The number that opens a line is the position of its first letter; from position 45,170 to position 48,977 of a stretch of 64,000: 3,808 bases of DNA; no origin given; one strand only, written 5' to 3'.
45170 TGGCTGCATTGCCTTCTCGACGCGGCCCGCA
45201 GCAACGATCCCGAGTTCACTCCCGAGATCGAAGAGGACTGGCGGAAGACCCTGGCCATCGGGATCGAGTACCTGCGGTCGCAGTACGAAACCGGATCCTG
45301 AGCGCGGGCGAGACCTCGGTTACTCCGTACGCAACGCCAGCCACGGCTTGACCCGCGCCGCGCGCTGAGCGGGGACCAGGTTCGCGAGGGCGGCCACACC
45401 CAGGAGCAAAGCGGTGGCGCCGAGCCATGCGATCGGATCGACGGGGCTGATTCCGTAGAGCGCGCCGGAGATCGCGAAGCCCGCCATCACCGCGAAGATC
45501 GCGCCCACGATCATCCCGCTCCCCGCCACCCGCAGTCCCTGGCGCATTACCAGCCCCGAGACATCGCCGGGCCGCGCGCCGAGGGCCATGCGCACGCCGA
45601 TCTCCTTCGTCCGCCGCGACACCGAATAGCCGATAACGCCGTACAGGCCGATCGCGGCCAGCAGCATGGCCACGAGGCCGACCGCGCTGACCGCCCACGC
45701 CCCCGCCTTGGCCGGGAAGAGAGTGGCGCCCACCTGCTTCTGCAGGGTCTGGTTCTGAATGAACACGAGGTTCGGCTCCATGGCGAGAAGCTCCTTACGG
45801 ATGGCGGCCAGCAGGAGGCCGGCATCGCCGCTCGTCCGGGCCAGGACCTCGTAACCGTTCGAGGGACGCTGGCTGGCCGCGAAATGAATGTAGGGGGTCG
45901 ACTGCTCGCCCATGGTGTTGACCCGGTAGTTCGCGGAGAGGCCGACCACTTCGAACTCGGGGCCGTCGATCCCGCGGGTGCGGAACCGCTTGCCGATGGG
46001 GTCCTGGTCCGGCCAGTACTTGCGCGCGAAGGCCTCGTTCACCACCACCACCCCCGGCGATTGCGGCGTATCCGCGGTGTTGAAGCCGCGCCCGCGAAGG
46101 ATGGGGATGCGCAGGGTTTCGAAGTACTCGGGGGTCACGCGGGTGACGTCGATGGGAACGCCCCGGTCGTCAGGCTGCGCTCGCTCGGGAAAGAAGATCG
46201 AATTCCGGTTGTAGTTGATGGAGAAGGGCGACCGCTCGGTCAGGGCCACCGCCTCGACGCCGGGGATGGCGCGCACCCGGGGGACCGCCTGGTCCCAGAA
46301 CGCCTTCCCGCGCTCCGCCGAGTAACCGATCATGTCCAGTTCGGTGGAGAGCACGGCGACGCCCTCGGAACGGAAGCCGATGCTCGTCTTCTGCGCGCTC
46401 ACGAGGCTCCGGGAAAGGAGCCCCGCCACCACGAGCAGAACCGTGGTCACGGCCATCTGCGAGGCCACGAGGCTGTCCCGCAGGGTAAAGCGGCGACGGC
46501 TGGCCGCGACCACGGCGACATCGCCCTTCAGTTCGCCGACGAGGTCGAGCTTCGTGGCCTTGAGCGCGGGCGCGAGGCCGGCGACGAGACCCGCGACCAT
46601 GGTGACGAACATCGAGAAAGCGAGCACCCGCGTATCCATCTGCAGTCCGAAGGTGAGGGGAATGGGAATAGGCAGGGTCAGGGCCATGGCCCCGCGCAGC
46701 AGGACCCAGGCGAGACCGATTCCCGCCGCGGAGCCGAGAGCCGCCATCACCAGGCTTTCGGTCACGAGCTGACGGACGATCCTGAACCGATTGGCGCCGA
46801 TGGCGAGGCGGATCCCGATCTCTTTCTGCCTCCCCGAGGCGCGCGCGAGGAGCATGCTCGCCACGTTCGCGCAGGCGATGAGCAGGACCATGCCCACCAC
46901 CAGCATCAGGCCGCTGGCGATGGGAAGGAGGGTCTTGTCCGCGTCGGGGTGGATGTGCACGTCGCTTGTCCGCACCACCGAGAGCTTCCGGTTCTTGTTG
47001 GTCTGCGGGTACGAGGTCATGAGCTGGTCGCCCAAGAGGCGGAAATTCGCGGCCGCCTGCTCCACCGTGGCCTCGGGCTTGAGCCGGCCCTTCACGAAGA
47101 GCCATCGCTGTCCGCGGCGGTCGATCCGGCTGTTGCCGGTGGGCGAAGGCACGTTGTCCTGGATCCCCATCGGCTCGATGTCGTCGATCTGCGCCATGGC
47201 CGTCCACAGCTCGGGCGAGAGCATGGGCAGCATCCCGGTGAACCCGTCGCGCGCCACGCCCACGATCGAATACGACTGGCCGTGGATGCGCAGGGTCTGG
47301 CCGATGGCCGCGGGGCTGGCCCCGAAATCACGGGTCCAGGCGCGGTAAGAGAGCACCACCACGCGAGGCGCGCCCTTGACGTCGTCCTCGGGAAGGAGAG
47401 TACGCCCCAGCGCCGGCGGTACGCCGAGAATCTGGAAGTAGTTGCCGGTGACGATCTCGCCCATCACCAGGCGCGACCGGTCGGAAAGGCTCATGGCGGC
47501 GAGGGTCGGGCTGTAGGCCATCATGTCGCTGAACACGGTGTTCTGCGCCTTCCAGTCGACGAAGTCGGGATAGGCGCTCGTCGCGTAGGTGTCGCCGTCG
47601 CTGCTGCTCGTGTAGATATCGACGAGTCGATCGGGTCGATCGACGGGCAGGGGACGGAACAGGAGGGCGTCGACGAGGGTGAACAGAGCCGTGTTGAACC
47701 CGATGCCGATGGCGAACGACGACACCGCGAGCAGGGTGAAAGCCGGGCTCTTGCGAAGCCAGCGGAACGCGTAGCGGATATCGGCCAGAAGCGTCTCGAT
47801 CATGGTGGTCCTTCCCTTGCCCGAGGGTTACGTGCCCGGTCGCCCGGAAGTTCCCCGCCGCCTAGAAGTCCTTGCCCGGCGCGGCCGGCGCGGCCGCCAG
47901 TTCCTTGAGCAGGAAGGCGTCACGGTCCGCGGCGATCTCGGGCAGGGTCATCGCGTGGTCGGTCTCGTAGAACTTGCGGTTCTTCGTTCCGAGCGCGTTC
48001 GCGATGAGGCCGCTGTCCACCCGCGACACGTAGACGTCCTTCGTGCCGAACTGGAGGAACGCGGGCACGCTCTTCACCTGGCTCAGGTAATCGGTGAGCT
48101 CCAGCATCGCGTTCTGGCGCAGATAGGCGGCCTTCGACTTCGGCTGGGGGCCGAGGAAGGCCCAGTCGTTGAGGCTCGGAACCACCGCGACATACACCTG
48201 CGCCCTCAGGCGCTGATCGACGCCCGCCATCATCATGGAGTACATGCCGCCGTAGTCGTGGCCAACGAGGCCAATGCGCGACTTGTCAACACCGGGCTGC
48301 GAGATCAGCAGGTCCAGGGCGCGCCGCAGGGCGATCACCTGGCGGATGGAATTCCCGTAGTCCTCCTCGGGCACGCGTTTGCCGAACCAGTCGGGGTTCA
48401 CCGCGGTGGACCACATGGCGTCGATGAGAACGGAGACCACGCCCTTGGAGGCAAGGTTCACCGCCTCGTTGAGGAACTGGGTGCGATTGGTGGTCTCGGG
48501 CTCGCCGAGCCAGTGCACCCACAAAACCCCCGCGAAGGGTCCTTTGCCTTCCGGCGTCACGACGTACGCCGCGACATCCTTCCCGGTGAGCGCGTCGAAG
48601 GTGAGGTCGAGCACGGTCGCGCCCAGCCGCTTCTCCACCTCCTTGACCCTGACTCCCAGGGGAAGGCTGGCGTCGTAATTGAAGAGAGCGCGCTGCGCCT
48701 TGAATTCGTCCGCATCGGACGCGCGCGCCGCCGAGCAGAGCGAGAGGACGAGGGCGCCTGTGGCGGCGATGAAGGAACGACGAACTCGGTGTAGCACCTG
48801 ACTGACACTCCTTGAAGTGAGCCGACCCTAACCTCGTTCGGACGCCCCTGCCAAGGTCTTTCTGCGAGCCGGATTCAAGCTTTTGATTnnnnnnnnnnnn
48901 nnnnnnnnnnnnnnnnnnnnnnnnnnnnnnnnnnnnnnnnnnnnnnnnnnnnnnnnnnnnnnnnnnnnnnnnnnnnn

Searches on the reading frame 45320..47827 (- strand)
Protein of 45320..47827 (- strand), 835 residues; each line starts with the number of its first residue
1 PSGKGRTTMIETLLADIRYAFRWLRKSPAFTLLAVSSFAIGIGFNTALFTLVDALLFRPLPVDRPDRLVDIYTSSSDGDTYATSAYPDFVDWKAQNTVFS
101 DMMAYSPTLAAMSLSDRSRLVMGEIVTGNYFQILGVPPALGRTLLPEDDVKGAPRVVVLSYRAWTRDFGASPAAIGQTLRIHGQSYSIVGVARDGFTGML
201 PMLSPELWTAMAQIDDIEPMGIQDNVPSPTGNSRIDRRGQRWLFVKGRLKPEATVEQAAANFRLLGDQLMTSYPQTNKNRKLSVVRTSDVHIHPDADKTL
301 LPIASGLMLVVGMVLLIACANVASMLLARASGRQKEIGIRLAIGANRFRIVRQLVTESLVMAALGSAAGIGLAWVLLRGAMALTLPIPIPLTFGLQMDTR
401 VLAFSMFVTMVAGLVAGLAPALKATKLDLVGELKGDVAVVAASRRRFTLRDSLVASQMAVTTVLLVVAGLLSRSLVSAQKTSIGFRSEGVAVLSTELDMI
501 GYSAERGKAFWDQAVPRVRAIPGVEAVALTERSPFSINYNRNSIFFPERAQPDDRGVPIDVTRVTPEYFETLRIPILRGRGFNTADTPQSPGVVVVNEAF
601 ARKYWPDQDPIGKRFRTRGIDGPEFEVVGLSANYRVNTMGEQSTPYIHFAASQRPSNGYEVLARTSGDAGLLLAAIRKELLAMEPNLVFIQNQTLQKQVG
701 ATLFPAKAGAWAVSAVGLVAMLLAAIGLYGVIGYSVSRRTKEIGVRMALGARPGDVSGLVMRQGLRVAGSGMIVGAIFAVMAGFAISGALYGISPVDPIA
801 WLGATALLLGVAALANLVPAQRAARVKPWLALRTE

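Call 35: search_protein_families(library=pfam, proteins=[window:45320-47827:-], max_evalue=0.00001)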
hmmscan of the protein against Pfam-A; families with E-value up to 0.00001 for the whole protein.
window:45320-47827:- (835 aa): 2 families
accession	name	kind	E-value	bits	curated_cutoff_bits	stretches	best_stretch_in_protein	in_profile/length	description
PF12704.14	MacB_PCD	-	1e-37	130.9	27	2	31-262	1-204/207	MacB-like periplasmic core domain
PF02687.27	FtsX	-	2.4e-24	86.1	25.5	2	309-428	2-119/120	FtsX-like permease C-terminal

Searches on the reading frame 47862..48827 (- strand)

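Call 35: search_protein_families(library=pfam, proteins=[window:47862-48827:-], max_evalue=0.00001)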
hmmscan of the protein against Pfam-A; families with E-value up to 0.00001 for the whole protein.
window:47862-48827:- (321 aa): 1 family
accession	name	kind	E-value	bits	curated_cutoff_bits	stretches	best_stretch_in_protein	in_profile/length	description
PF05448.18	AXE1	-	3.1e-06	26.6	21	0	53-224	36-215/321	Acetyl xylan esterase (AXE1)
